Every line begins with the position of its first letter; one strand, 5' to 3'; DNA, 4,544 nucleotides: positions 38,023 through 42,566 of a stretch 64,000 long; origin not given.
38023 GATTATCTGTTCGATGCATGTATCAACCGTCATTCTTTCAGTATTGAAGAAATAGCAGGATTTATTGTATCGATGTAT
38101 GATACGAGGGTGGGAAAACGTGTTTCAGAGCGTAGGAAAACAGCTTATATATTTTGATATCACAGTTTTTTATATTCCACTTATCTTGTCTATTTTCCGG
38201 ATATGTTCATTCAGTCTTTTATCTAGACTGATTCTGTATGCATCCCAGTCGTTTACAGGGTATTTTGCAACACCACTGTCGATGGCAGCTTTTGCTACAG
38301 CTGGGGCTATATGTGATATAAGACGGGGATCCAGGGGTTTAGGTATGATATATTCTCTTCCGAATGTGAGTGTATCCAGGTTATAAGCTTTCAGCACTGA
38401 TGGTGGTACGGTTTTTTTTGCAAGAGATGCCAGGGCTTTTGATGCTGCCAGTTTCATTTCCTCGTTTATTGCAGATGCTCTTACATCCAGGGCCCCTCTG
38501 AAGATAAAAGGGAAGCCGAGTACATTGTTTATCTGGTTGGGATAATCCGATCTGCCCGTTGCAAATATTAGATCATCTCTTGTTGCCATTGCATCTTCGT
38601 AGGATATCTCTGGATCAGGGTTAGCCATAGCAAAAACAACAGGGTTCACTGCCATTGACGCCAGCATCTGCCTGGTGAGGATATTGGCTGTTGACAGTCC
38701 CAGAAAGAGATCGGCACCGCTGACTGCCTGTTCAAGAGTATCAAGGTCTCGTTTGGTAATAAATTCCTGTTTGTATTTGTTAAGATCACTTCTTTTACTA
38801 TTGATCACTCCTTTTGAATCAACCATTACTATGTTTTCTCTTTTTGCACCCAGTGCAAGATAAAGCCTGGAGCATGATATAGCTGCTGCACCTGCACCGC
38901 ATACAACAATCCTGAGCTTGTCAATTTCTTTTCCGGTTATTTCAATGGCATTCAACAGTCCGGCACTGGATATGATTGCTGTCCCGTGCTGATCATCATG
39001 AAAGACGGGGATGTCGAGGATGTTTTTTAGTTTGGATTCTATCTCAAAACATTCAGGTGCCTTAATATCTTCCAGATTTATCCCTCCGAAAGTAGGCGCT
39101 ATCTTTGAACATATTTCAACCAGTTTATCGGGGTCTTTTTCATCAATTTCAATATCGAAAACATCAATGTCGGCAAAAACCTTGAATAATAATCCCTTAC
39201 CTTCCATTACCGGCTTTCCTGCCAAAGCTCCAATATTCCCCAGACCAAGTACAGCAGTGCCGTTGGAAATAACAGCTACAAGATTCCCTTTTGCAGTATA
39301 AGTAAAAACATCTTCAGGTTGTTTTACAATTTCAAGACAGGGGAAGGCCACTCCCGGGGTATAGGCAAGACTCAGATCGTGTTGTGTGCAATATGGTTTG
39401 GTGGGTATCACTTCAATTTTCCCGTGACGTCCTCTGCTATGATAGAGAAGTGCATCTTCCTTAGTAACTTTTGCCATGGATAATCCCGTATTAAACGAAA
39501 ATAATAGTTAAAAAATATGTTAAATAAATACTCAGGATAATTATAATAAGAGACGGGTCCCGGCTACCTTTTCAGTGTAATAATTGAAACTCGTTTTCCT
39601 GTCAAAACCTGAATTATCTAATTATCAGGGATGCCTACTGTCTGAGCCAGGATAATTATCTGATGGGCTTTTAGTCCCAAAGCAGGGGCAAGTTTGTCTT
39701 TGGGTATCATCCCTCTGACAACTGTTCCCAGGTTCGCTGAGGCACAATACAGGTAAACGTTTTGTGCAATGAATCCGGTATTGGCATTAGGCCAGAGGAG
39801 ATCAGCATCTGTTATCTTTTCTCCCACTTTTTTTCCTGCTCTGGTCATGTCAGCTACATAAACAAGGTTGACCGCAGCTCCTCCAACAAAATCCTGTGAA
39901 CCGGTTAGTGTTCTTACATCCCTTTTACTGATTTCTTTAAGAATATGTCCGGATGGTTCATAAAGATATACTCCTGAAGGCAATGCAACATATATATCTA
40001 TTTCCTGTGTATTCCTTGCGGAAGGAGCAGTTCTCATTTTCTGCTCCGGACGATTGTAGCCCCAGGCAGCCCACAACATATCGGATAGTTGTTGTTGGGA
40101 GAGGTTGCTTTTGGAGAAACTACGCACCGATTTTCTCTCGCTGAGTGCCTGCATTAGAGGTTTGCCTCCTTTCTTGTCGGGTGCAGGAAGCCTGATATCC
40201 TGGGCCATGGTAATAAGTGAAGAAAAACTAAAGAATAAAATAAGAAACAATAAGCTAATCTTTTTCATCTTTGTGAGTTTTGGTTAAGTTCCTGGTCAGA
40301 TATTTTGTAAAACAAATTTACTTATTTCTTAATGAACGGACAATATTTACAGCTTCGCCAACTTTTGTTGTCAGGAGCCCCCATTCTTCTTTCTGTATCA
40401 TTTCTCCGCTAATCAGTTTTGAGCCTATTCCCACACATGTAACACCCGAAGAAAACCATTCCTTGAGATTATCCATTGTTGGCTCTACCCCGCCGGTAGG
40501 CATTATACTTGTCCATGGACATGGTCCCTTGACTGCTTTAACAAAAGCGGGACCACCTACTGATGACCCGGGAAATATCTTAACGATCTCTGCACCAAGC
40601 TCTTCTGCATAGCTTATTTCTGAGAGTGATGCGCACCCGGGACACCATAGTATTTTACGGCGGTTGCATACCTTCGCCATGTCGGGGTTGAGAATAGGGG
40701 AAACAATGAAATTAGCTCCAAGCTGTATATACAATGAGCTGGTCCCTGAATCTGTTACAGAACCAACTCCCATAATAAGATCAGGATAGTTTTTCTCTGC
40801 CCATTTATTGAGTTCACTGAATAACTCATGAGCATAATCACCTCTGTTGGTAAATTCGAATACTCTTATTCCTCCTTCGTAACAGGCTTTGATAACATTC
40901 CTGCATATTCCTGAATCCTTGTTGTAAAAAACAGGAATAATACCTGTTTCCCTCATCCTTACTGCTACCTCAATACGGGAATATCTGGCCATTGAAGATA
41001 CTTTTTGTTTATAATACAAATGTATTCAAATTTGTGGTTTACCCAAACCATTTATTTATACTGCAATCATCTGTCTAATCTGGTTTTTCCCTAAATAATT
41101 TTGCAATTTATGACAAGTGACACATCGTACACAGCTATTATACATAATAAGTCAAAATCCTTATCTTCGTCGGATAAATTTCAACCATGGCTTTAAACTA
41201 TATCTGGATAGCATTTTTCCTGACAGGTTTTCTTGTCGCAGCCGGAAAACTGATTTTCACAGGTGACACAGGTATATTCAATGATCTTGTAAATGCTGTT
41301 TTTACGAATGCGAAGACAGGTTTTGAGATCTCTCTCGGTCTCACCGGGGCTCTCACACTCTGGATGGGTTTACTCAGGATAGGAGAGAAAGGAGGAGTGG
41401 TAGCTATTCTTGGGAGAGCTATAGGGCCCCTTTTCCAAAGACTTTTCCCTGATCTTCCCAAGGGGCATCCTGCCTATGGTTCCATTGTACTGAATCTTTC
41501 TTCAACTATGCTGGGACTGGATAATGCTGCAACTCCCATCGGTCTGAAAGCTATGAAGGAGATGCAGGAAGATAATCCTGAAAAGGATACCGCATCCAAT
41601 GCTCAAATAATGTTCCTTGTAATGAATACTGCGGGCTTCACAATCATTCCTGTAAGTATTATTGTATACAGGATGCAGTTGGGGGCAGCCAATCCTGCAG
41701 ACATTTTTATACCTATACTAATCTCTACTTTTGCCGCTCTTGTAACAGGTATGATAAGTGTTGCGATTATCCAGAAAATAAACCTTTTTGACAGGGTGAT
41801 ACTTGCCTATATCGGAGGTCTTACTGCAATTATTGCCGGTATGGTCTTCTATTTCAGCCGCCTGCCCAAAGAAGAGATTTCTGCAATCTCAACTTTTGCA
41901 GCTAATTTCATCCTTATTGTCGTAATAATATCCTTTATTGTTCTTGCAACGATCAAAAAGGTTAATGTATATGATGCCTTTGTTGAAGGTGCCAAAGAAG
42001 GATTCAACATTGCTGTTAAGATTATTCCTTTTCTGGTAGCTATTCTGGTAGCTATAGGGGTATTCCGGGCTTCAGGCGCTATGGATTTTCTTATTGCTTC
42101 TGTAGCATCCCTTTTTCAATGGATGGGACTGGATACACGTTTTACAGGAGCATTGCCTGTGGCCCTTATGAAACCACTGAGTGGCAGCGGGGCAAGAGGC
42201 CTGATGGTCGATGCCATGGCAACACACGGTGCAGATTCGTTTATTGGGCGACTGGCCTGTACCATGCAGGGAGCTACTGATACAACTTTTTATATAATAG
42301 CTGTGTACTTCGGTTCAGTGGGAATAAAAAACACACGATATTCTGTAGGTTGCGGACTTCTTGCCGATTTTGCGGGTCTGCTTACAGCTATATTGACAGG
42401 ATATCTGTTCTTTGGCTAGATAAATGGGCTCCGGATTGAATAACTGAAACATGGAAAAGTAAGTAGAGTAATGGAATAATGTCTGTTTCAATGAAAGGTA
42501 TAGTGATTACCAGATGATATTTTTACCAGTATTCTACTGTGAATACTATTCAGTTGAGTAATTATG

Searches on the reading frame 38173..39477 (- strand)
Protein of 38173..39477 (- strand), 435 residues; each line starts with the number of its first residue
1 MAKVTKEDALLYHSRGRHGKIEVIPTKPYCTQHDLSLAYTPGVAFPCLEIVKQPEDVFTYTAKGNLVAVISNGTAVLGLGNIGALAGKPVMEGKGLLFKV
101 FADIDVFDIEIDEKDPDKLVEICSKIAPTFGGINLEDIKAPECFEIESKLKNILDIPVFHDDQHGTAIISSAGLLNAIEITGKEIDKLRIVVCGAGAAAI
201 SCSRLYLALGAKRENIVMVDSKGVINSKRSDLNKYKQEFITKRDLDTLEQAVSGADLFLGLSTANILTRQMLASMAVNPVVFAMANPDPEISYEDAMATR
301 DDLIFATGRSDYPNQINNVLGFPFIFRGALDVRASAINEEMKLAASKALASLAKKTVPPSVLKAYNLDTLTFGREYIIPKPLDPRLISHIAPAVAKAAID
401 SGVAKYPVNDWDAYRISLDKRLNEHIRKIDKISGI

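Call 51: search_protein_families(library=pfam, proteins=[window:38173-39477:-], max_evalue=0.00001)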
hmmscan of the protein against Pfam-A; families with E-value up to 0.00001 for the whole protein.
window:38173-39477:- (435 aa): 2 families
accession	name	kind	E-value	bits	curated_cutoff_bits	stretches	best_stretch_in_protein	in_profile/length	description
PF00390.24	malic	-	5.1e-31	108.3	23.1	1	19-151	2-182/182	Malic enzyme, N-terminal domain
PF03949.21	Malic_M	-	2.1e-23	83.4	23.5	1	165-357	3-229/258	Malic enzyme, NAD binding domain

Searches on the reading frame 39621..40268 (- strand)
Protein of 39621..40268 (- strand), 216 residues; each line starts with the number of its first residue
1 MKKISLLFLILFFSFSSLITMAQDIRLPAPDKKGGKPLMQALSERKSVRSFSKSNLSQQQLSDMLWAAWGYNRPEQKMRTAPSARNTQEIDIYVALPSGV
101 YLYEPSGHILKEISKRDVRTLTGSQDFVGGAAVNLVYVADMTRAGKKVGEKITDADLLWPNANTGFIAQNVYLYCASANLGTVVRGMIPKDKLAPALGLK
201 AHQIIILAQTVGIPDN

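Call 51: search_protein_families(library=pfam, proteins=[window:39621-40268:-], max_evalue=0.00001)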
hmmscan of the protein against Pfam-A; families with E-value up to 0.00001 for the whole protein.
window:39621-40268:- (216 aa): 2 families
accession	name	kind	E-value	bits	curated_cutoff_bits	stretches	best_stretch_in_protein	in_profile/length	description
PF00881.29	Nitroreductase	-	8e-24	85.1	23.5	1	43-212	2-166/167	Nitroreductase family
PF14512.11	TM1586_NiRdase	-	3.3e-06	27.3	27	0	38-67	2-31/215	Putative TM nitroreductase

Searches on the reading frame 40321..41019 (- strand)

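Call 51: search_protein_families(library=pfam, proteins=[window:40321-41019:-], max_evalue=0.00001)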
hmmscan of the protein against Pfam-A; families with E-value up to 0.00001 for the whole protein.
window:40321-41019:- (233 aa): 1 family
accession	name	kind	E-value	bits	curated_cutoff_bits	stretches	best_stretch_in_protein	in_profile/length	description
PF01081.25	Aldolase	-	9.1e-35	120.3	27.8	1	20-214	3-191/196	KDPG and KHG aldolase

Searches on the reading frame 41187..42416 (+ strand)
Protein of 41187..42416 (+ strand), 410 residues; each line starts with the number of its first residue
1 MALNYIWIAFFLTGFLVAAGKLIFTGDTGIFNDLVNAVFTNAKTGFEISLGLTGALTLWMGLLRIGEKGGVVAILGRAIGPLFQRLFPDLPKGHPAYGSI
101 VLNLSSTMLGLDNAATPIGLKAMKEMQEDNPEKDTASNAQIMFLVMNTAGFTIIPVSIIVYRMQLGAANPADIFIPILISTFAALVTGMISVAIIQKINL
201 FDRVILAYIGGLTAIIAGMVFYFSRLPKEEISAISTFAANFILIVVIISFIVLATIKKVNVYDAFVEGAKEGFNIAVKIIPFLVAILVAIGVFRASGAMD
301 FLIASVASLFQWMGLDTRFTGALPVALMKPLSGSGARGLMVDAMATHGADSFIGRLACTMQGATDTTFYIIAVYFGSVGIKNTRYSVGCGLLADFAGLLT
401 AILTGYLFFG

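Call 51: search_protein_families(library=pfam, proteins=[window:41187-42416:+], max_evalue=0.00001)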
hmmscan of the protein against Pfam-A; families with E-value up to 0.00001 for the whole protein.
window:41187-42416:+ (410 aa): 1 family
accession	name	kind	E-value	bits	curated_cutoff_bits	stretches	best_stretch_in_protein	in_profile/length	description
PF07670.19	Gate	-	4.5e-24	85.3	29.6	2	277-381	2-104/104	Nucleoside recognition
